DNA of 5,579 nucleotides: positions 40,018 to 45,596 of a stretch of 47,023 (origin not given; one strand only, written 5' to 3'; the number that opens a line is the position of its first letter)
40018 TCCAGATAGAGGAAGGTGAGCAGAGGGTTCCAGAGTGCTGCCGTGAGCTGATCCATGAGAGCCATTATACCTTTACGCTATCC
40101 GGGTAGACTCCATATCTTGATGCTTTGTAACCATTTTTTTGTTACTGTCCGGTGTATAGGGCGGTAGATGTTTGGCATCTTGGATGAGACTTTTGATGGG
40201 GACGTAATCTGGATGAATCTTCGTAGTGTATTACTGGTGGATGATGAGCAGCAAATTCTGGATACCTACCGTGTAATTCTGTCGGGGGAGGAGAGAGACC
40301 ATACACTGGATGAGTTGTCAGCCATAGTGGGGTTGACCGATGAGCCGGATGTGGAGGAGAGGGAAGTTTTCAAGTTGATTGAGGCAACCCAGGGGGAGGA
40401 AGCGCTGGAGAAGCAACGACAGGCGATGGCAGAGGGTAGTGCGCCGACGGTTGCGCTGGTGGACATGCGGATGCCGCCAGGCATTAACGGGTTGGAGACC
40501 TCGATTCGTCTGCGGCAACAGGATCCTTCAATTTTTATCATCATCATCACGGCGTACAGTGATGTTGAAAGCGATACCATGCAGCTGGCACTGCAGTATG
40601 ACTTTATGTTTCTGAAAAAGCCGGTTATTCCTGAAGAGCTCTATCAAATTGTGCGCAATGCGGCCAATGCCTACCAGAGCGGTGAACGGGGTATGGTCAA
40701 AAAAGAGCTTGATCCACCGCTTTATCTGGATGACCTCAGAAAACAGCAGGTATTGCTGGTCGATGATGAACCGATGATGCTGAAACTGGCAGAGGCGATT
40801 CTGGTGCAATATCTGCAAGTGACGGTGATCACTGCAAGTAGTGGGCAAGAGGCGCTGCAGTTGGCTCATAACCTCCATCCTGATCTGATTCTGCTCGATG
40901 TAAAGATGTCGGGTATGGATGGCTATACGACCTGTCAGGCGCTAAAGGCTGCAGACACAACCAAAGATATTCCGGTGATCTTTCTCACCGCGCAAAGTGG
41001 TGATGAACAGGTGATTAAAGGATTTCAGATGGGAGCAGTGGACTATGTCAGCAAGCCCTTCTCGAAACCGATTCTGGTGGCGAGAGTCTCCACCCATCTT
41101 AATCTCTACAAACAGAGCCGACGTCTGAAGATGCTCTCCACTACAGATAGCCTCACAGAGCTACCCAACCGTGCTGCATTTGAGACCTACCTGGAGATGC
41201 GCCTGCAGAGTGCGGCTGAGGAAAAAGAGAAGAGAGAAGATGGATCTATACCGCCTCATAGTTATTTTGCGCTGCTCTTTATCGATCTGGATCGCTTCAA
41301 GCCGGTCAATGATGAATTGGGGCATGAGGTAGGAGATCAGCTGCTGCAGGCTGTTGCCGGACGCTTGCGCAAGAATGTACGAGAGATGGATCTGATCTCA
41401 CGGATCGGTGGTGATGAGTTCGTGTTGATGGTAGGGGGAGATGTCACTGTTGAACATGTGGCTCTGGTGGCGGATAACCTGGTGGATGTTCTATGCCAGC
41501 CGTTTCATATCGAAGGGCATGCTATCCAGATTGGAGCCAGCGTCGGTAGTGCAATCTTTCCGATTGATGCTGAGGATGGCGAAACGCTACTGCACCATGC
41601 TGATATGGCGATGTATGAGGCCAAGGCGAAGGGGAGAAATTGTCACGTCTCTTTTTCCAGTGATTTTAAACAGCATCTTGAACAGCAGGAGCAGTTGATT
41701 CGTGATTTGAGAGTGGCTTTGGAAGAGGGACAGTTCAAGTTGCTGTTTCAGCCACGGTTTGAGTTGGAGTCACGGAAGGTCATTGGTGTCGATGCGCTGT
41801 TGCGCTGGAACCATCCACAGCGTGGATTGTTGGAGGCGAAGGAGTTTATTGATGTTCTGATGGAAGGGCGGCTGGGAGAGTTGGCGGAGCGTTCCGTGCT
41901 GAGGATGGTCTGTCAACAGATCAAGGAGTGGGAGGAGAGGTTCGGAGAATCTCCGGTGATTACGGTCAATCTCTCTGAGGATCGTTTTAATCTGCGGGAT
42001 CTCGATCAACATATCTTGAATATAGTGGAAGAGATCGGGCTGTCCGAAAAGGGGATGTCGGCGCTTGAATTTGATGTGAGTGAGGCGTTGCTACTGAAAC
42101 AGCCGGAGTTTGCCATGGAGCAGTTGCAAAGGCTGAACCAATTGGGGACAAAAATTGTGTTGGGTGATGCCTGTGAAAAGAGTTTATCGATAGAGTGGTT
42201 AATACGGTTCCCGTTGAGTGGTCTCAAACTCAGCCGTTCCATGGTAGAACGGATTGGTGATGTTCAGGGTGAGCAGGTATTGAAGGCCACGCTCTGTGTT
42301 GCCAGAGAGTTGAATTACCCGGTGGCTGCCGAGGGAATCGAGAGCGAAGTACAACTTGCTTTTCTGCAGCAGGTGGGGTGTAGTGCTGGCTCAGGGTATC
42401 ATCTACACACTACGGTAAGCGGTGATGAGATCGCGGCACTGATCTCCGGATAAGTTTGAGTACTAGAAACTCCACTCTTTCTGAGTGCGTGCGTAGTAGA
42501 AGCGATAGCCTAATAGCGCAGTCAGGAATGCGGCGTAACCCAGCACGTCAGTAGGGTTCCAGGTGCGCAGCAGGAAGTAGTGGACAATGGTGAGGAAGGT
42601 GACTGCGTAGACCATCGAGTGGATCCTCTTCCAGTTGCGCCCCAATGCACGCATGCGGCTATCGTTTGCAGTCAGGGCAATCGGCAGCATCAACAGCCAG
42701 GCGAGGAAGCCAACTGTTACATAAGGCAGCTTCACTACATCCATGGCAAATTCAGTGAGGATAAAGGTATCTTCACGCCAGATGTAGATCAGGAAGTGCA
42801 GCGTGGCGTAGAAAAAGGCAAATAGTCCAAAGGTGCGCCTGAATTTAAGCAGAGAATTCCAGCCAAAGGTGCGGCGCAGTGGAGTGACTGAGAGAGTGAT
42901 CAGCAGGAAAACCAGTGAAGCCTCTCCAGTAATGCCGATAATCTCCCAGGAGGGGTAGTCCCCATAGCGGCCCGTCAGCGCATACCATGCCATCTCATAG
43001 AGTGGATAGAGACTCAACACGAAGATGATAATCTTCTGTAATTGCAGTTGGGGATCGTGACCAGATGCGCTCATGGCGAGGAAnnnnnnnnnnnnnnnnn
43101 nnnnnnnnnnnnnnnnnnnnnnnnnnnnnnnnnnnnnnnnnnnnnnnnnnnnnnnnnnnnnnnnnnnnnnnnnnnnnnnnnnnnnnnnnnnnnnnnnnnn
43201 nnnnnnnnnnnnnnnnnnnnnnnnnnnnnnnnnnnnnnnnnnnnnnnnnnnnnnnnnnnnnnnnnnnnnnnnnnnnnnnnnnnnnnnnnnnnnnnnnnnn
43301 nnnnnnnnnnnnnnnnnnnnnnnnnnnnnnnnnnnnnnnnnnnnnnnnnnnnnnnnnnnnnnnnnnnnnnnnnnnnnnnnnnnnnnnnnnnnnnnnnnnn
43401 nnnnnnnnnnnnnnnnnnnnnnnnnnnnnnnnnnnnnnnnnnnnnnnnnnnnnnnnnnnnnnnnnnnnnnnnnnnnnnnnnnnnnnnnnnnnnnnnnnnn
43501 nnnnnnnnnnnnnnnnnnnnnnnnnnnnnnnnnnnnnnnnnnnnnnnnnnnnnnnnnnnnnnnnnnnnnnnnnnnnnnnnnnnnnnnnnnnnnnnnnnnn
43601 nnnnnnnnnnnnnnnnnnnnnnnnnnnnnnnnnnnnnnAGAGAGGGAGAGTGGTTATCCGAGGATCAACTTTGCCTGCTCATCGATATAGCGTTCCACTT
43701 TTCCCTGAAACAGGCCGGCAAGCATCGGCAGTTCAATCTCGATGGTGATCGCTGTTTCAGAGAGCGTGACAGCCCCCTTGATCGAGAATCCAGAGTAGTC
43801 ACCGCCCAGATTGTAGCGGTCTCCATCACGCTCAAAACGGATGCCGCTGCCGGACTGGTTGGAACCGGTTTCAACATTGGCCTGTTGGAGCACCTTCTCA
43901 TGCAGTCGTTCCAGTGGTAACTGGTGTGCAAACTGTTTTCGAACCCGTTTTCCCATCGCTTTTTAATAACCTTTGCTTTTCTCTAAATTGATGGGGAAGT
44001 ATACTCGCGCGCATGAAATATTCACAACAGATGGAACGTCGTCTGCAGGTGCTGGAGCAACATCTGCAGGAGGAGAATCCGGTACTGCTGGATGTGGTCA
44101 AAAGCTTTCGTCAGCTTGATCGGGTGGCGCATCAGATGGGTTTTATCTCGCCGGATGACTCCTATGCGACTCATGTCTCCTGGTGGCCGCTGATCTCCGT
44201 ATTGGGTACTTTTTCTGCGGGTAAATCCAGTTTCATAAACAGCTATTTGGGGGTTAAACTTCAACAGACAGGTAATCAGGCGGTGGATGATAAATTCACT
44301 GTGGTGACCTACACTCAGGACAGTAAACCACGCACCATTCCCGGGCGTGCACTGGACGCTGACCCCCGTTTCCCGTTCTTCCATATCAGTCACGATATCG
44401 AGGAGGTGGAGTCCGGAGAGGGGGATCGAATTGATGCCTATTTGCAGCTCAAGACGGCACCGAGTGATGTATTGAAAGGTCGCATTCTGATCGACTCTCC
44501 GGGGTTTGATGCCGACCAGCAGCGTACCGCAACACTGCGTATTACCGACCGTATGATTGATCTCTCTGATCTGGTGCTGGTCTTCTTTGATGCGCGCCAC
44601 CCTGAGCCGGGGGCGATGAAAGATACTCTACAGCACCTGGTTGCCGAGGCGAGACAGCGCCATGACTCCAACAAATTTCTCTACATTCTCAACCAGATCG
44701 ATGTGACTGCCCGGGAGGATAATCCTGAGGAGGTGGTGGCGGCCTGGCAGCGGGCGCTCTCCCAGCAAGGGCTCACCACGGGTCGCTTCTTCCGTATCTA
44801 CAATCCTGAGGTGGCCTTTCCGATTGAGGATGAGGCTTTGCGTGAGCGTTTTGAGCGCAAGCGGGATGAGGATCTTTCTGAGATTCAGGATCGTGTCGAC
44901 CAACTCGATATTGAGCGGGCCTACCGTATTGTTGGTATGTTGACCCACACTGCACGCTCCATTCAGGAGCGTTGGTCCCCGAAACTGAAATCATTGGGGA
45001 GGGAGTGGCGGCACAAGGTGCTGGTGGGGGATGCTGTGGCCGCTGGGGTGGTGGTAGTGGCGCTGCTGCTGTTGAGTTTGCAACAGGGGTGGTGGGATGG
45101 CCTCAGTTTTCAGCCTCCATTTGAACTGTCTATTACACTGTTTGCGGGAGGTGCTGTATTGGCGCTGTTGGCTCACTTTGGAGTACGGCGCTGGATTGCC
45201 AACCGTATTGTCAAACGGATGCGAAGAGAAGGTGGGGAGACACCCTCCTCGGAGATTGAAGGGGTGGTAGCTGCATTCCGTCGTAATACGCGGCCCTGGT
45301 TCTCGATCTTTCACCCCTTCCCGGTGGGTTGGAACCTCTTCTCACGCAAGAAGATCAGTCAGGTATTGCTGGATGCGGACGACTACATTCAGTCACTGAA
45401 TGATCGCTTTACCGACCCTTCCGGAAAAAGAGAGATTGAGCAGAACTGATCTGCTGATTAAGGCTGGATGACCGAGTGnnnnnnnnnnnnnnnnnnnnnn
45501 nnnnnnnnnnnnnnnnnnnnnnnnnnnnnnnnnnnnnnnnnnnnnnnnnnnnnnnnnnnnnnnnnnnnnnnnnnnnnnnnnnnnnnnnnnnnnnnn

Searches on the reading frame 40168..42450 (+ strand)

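Call 17: search_protein_families(library=pfam, proteins=[window:40168-42450:+], max_evalue=0.00001)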
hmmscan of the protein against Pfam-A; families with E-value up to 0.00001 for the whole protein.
window:40168-42450:+ (761 aa): 3 families
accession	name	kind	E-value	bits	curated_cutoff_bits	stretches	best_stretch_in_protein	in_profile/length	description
PF00563.25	EAL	-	1.8e-44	152.3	31.3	1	512-746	2-233/236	EAL domain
PF00990.26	GGDEF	-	3.8e-42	144.2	23.8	1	325-491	2-160/161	Diguanylate cyclase, GGDEF domain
PF00072.30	Response_reg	-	8e-42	142.3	30.2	2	195-307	1-110/111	Response regulator receiver domain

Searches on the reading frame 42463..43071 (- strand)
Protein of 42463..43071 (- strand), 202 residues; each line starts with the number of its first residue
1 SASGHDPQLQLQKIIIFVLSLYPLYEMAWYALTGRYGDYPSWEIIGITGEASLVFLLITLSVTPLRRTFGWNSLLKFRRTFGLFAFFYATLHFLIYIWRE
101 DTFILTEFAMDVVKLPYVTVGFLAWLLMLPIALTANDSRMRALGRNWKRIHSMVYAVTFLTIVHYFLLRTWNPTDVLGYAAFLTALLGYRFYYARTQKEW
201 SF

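Call 17: search_protein_families(library=pfam, proteins=[window:42463-43071:-], max_evalue=0.00001)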
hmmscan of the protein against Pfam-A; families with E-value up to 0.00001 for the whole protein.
window:42463-43071:- (202 aa): 1 family
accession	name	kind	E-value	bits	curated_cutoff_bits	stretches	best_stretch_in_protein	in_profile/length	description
PF01794.25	Ferric_reduct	-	6.1e-14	52.6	28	1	52-161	5-120/121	Ferric reductase like transmembrane component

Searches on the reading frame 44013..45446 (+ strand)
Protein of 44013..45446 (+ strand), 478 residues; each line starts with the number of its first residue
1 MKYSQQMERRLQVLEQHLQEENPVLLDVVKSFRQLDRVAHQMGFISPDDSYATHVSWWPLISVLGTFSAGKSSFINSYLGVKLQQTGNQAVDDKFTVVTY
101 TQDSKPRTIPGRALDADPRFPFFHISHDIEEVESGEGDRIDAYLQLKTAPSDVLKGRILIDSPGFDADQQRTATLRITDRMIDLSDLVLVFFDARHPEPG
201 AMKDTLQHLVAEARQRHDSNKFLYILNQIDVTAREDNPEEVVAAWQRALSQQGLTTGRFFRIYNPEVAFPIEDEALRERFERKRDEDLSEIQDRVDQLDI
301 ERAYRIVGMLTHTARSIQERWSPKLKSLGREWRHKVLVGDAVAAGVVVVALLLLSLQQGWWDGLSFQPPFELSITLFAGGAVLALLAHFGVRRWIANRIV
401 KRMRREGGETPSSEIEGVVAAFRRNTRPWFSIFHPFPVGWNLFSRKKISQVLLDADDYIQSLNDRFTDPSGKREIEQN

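Call 17: search_protein_families(library=pfam, proteins=[window:44013-45446:+], max_evalue=0.00001)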
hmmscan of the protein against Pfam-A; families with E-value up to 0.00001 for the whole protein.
window:44013-45446:+ (478 aa): 1 family
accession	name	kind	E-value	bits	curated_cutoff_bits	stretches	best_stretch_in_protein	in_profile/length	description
PF00350.29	Dynamin_N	-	2.2e-14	54.3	27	1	61-227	1-166/168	Dynamin family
